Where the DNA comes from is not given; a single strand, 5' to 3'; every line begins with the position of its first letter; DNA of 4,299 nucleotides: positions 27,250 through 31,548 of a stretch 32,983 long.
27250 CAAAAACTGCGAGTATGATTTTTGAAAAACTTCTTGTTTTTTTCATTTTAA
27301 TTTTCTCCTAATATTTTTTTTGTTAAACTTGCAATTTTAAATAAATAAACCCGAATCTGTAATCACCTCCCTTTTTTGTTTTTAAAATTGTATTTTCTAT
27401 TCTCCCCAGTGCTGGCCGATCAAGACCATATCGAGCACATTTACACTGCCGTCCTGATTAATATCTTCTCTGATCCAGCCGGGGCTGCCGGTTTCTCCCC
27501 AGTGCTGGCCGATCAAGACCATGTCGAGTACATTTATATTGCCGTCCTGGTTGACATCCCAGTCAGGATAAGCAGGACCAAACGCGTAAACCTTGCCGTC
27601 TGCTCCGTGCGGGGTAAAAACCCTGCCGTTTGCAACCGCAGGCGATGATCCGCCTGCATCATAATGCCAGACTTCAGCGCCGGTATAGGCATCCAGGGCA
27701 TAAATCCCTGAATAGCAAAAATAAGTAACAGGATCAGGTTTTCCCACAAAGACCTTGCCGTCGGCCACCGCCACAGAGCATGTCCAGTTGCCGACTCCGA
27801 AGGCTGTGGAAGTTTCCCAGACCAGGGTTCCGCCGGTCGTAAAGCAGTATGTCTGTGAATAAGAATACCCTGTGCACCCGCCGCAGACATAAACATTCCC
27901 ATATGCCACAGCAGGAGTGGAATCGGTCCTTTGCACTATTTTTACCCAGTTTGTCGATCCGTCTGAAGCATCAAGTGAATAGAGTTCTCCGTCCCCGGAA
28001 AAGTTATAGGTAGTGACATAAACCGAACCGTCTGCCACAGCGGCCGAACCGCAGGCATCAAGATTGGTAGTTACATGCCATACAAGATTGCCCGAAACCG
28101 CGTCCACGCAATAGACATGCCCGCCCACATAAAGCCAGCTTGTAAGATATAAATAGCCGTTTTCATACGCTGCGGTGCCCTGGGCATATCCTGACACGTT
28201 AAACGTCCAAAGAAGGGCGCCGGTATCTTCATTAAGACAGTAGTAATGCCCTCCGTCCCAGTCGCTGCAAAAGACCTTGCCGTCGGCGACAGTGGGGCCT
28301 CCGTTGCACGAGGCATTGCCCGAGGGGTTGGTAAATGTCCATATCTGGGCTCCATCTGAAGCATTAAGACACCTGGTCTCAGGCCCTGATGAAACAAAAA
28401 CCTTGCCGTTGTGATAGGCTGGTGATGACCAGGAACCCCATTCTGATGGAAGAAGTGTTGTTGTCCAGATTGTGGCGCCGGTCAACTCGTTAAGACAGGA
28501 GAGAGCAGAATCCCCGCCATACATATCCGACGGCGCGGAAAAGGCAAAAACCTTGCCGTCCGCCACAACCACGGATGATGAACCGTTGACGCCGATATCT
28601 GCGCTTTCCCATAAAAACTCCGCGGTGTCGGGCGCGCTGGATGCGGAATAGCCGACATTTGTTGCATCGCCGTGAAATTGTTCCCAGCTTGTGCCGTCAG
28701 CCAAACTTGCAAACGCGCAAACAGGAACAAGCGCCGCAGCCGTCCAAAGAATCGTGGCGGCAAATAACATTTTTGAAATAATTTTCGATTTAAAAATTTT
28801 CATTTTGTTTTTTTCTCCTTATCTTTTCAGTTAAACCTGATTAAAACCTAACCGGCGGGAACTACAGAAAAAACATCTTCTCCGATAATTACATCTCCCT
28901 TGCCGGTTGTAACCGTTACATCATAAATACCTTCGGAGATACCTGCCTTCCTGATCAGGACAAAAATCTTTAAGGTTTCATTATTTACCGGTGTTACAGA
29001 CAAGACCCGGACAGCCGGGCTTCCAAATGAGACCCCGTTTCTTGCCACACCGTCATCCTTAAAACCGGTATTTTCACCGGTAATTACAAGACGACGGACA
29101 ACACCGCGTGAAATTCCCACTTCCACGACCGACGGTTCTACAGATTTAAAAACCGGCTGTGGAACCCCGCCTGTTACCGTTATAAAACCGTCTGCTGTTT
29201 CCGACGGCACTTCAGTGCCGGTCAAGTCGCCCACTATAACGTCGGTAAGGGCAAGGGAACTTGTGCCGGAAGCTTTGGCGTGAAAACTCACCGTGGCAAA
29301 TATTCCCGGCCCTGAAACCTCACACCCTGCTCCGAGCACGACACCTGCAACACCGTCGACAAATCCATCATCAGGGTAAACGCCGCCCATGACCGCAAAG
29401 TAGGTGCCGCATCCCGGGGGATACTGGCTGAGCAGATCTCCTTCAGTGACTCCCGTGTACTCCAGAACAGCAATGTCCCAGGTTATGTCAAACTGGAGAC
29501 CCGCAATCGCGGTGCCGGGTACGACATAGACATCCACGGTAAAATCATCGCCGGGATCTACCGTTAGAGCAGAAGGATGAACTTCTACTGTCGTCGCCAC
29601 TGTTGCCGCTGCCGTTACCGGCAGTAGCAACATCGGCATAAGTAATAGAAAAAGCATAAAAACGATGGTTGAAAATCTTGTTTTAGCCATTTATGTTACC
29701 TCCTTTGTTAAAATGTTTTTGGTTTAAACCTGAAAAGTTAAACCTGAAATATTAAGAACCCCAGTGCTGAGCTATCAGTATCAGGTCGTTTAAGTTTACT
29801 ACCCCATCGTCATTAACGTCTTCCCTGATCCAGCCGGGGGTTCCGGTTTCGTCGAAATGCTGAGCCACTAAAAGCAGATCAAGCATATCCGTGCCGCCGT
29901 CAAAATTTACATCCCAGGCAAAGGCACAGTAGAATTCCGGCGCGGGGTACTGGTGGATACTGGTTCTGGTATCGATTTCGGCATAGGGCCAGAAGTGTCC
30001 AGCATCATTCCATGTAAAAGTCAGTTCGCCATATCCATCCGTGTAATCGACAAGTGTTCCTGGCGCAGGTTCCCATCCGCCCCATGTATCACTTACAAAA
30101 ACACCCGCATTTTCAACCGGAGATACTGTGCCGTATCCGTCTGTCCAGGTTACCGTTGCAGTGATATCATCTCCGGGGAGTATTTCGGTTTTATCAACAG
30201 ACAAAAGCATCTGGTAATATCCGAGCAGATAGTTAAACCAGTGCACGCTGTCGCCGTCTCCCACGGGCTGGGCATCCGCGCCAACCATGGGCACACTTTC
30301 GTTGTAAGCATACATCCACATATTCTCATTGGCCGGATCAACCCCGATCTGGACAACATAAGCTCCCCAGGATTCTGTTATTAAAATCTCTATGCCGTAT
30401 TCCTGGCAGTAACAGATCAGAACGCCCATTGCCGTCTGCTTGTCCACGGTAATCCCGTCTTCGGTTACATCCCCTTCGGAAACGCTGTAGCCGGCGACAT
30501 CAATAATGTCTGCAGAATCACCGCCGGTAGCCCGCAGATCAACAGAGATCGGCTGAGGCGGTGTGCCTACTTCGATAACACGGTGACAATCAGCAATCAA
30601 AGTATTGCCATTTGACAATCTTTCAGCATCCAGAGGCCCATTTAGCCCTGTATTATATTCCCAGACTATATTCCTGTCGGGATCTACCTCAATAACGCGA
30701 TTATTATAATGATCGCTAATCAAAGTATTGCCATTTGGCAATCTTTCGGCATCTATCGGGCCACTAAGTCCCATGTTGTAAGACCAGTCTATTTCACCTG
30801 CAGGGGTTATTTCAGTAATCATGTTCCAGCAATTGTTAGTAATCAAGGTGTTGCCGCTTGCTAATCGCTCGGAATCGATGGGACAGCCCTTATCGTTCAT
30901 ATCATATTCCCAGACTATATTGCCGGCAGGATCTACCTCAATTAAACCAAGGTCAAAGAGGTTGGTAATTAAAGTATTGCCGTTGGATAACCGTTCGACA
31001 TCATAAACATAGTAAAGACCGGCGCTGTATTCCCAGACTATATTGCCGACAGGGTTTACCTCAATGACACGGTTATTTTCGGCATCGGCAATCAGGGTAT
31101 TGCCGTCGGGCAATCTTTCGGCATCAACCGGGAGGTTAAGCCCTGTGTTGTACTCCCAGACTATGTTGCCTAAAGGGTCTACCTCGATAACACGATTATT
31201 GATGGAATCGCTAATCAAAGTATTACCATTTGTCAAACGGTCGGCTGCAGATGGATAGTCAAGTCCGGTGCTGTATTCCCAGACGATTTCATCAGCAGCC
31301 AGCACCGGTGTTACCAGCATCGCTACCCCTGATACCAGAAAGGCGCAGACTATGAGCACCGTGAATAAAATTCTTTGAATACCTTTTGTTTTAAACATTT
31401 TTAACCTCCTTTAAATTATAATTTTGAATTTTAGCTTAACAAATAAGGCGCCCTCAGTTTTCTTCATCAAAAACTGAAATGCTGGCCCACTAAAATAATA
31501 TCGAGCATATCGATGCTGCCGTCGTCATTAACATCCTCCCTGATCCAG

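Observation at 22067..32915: Eight-gene cohesin/dockerin cluster with beta-propeller cargo and no recognisable glycoside hydrolases: a cellulosome-style assembly doing something else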

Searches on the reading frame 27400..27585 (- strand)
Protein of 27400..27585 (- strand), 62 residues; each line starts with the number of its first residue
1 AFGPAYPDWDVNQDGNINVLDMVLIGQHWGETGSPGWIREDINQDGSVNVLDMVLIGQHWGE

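Call 75: search_solved_structures(query=A6, max_evalue=0.001)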
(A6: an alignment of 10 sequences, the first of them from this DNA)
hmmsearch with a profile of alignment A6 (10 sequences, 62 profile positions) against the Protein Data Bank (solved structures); distinct sequences matched with E-value up to 0.001: 23.
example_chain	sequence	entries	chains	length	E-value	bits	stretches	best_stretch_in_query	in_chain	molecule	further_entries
2y3n_B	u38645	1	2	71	7.3e-12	47.9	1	8-61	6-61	CELLULOSOMAL FAMILY-48 PROCESSIVE GLYCOSIDE HYDROLASE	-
4fl4_A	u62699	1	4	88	3.4e-08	36.1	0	34-58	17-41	Glycoside hydrolase family 9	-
2b59_B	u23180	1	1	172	2.5e-07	33.4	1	9-61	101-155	Cellulosomal scaffolding protein A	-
4wi0_B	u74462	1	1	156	5e-07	32.4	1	13-61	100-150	Cellulosomal scaffoldin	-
4u3s_B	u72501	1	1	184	5.6e-07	32.2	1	13-61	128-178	Cellulosomal scaffoldin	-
3kcp_A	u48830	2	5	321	6.5e-07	32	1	9-61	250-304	Cellulosomal-scaffolding protein A | Cellulosome anchoring protein cohesin region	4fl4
5g5d_B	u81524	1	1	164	1.3e-06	31.1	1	12-61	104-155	CELLULOSOMAL-SCAFFOLDING PROTEIN A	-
2mte_A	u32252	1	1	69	3.7e-06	29.6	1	9-58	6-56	Cellulose 1,4-beta-cellobiosidase (reducing end) CelS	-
1daq_A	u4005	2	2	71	4.4e-06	29.4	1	9-58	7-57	ENDOGLUCANASE SS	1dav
4cj0_A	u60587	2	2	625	1.7e-05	27.5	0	7-56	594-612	ENDOGLUCANASE D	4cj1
1clc_A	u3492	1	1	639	1.8e-05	27.4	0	7-56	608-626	ENDOGLUCANASE CELD; EC: 3.2.1.4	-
2ccl_B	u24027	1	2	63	1.9e-05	27.4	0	41-55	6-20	ENDO-1,4-BETA-XYLANASE Y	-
6kg9_A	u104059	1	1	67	3.1e-05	26.7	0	40-59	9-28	And cellulose-binding endoglucanase family 9 CelL ortholog dockerin domain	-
6kge_D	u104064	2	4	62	4.1e-05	26.3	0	40-59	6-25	And cellulose-binding endoglucanase family 9 CelL ortholog dockerin domain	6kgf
1ohz_B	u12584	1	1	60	4.4e-05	26.2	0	41-55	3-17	ENDO-1,4-BETA-XYLANASE Y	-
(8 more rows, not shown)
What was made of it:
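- On Dockerin type I (Pfam PF00404): g5, g7, g8 C-termini: The profile hits 23 solved sequences, nearly all dockerin-bearing cellulosomal proteins, best 7e-12 (call 75).
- Checked: Their profile hits 23 solved sequences (nearly all dockerin-bearing cellulosomal proteins), best 7e-12 (call 75).
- Dockerin profile against 23 solved sequences, nearly all dockerin-bearing cellulosomal proteins (call 75).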

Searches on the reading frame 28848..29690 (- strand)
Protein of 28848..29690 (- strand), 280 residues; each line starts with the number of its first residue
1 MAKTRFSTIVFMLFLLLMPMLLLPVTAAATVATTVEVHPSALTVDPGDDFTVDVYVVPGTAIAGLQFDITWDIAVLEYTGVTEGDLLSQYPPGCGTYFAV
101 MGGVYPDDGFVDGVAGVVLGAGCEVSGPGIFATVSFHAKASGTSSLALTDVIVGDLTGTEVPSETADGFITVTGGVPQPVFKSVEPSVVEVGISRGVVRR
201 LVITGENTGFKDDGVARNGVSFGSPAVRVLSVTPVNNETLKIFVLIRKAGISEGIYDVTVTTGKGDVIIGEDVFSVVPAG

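Call 3: search_protein_families(library=pfam, proteins=[window:28848-29690:-], max_evalue=0.01)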
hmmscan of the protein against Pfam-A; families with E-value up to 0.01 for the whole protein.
window:28848-29690:- (280 aa): 1 family
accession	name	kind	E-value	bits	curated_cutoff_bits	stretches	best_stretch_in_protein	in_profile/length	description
PF00963.24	Cohesin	-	5.1e-10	40.1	24.1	1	41-172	7-139/139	Cohesin domain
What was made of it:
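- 28848..29690 (-): g6: signal peptide + class-A cohesin (41-172) + about 100-aa C-terminal Ig-like domain. Pfam Cohesin 5.1e-10 (call 3).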

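Call 10: find_encoding_contigs(protein=window:28848-29690:-, flank=10000, max_places=6)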
Protein window:28848-29690:- (280 aa): no gene with exactly this product is on record in the collection.
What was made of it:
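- Tried and rejected: Exact look-up of g6 in public assemblies found nothing on record (call 10).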

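Call 17: search_protein_families(library=ncbifam, proteins=[window:28848-29690:-], max_evalue=0.01)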
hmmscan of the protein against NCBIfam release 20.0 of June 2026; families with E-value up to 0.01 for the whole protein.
window:28848-29690:- (280 aa): 0 families

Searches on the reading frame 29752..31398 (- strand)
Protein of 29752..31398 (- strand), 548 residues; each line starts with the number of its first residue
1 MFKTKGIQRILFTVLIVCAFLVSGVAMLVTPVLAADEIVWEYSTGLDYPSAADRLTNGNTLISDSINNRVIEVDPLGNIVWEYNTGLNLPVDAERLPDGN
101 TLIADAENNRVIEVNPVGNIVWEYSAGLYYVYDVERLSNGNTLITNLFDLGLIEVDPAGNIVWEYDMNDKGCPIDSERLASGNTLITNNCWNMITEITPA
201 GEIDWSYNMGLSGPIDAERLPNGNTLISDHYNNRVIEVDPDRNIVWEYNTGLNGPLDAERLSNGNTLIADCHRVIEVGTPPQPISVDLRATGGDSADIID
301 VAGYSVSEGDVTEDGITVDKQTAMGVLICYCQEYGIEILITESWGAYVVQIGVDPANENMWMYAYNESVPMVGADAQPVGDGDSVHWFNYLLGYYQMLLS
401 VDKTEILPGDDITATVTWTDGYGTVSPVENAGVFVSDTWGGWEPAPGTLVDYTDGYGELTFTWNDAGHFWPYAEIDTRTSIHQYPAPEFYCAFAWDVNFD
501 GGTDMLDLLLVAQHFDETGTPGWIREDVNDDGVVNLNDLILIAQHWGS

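Call 3: search_protein_families(library=pfam, proteins=[window:29752-31398:-], max_evalue=0.01)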
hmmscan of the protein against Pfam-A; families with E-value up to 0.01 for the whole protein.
window:29752-31398:- (548 aa): 5 families
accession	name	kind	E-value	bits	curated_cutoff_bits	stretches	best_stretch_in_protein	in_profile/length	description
PF14269.12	Arylsulfotran_2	-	1.2e-09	38.5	27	0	217-250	267-300/301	Arylsulfotransferase (ASST)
PF00404.24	Dockerin_1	-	8.5e-07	29.5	22.9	0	526-547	2-23/57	Dockerin type I domain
PF14478.12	DUF4430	-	9.8e-07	29.6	23.8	1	322-387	3-68/72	Domain of unknown function (DUF4430)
PF05935.17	Arylsulfotrans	-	0.00011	21.8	24.2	1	55-169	16-145/374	Arylsulfotransferase (ASST)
PF22701.2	Mala_s_1-like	-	0.0021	18.3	27.5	0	55-143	48-144/195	Mal s 1 allergenic protein-like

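Call 17: search_protein_families(library=ncbifam, proteins=[window:29752-31398:-], max_evalue=0.01)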
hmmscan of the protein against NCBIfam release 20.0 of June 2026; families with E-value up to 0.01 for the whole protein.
window:29752-31398:- (548 aa): 2 families
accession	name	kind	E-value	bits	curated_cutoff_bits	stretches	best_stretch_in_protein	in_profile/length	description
NF035926.1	scyF_NHL_VPEP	equivalog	4.7e-05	22.7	350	0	56-125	209-284/376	scytonemin biosynthesis PEP-CTERM protein ScyF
NF033206.1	ScyE_fam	subfamily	0.0077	15.8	80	0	207-271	248-320/333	ScyD/ScyE family protein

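Call 19: search_solved_structures(query=window:29752-31398:-, max_evalue=0.1)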
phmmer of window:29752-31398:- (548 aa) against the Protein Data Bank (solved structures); distinct sequences matched with E-value up to 0.1: 14.
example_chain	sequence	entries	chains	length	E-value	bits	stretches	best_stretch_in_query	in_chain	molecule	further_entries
2y3n_B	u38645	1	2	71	4.9e-07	31.8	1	493-547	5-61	CELLULOSOMAL FAMILY-48 PROCESSIVE GLYCOSIDE HYDROLASE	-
8pkq_A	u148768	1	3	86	0.0025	19.5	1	44-114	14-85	non-specific serine/threonine protein kinase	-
8pkr_A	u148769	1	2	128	0.0025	19.5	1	44-118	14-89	non-specific serine/threonine protein kinase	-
1rwi_B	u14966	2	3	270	0.0075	18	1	44-118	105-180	Serine/threonine-protein kinase pknD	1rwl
4zcn_A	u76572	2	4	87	0.022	16.4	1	43-115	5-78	nvPizza2-S16S58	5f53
2b59_B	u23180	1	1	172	0.027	16.1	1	480-547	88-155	Cellulosomal scaffolding protein A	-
5chb_A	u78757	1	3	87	0.03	16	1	43-115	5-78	nvPizza2-S16H58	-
3wwb_A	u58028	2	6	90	0.033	15.8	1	44-114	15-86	Pizza2-SR protein | pizza2sr-pb protein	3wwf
4wi0_B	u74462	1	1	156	0.048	15.3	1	498-547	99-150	Cellulosomal scaffoldin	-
3ww8_A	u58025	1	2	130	0.06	15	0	44-115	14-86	Pizza3 protein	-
4d8h_A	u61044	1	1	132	0.067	14.8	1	102-209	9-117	de novo protein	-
3kcp_A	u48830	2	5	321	0.079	14.6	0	484-547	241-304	Cellulosomal-scaffolding protein A | Cellulosome anchoring protein cohesin region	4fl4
5lxv_B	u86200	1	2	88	0.085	14.5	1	491-542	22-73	Carbohydrate-binding protein WP_009985128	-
5i1y_A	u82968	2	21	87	0.092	14.4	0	44-115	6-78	nvPizz2a-H16S58 | nvPizza2-H16S58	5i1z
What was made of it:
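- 29752..31398 (-): g7: signal peptide + NHL/ASST-like six-blade propeller (about 35-283) + DUF4430 (322-387) + beta-rich region (about 390-490) + class-A dockerin (495-547). PknD NHL sensor domain and Pizza propellers in the PDB (call 19).
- On Arylsulfotransferase ASST (PF05935 / PF14269): g7: The closest solved sequence is the PknD NHL sensor domain (call 19).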

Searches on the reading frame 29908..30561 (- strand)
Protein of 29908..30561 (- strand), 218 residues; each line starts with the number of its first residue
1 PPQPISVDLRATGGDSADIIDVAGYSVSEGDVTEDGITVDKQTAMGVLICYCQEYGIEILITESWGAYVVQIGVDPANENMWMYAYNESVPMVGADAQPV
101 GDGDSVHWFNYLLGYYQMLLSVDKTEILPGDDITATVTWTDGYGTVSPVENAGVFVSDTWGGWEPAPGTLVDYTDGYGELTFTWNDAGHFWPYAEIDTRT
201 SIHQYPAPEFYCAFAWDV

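Call 86: search_solved_structures(query=A8, max_evalue=10, show_alignments=2)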
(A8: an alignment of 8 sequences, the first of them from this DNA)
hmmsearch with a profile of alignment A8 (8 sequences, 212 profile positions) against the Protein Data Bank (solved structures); distinct sequences matched with E-value up to 10: 4.
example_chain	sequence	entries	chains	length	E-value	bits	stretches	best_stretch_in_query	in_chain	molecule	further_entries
4n2o_A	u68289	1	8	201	0.083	15.7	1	149-190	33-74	Autonomous cohesin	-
4wkz_B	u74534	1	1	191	0.11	15.3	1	149-190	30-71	Autonomous cohesin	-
5g5d_A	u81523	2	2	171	0.28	13.9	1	116-145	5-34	CELLULOSOME ANCHORING PROTEIN COHESIN REGION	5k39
8cxj_D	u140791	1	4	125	1.5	11.6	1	115-149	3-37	Surface protein R28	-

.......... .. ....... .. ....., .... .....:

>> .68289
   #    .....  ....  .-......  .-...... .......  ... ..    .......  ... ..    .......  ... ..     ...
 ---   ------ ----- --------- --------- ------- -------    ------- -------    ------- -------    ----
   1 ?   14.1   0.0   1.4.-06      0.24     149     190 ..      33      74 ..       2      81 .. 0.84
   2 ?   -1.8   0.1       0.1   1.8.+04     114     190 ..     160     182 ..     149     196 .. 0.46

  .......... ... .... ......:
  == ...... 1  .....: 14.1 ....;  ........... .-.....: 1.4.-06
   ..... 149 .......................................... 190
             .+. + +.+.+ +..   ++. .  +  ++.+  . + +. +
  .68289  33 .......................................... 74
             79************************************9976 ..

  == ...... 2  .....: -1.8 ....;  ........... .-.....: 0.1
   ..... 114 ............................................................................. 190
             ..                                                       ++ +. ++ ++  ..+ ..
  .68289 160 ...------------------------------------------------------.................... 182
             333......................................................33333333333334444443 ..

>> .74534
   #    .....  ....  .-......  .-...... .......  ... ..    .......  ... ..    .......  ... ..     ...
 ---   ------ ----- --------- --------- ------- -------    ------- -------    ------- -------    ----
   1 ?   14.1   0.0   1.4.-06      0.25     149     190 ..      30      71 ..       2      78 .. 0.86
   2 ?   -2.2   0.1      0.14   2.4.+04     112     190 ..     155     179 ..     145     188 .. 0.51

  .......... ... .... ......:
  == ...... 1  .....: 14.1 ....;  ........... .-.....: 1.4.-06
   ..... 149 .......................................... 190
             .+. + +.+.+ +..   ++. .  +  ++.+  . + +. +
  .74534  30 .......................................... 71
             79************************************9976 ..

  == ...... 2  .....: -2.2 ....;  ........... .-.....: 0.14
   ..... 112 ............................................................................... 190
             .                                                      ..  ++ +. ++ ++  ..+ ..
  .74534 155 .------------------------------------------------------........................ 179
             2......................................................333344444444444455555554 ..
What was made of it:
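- The DUF4430 profile has no hit among solved B12 binders (call 86).
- Tried and rejected: The DUF4430 profile against the PDB found nothing (call 86).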
